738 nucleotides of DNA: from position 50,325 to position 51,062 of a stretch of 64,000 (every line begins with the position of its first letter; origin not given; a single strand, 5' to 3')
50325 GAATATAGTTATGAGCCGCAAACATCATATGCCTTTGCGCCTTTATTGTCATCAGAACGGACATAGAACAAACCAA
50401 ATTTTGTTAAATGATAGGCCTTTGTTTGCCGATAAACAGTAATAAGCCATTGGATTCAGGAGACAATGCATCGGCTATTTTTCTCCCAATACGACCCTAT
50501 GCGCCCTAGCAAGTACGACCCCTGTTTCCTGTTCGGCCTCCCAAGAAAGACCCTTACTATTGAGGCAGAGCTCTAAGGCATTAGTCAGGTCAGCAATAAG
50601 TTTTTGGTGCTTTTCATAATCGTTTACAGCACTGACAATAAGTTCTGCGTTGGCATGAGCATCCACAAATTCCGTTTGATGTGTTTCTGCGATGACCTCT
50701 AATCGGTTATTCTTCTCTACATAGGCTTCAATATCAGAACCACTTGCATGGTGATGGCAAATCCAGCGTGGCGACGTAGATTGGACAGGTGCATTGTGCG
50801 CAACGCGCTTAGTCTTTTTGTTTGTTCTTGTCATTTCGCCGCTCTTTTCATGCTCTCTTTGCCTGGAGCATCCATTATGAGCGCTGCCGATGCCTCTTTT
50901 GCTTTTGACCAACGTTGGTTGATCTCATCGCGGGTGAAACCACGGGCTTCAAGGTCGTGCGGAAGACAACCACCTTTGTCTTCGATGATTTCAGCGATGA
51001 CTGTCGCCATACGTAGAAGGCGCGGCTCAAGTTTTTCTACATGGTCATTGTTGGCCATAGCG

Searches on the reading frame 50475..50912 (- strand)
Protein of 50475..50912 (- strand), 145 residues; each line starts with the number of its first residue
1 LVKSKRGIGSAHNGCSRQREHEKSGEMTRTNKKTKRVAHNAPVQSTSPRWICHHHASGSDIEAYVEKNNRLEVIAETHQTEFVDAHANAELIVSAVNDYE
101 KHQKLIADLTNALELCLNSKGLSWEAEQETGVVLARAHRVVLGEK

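Call 15: search_protein_families(library=pfam, proteins=[window:50475-50912:-], max_evalue=0.001)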
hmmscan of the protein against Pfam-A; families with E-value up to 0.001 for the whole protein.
window:50475-50912:- (145 aa): 0 families

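Call 34: search_protein_families(library=ncbifam, proteins=[window:50475-50912:-], max_evalue=0.1)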
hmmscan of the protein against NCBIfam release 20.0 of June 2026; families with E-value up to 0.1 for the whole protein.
window:50475-50912:- (145 aa): 0 families

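Call 35: search_protein_families(library=padloc, proteins=[window:50475-50912:-], max_evalue=0.1)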
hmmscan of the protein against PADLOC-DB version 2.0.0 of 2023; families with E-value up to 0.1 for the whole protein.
window:50475-50912:- (145 aa): 1 family
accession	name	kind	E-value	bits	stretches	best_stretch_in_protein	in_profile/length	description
PDLC02195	IetA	-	0.00033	18.1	1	51-126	295-370/395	-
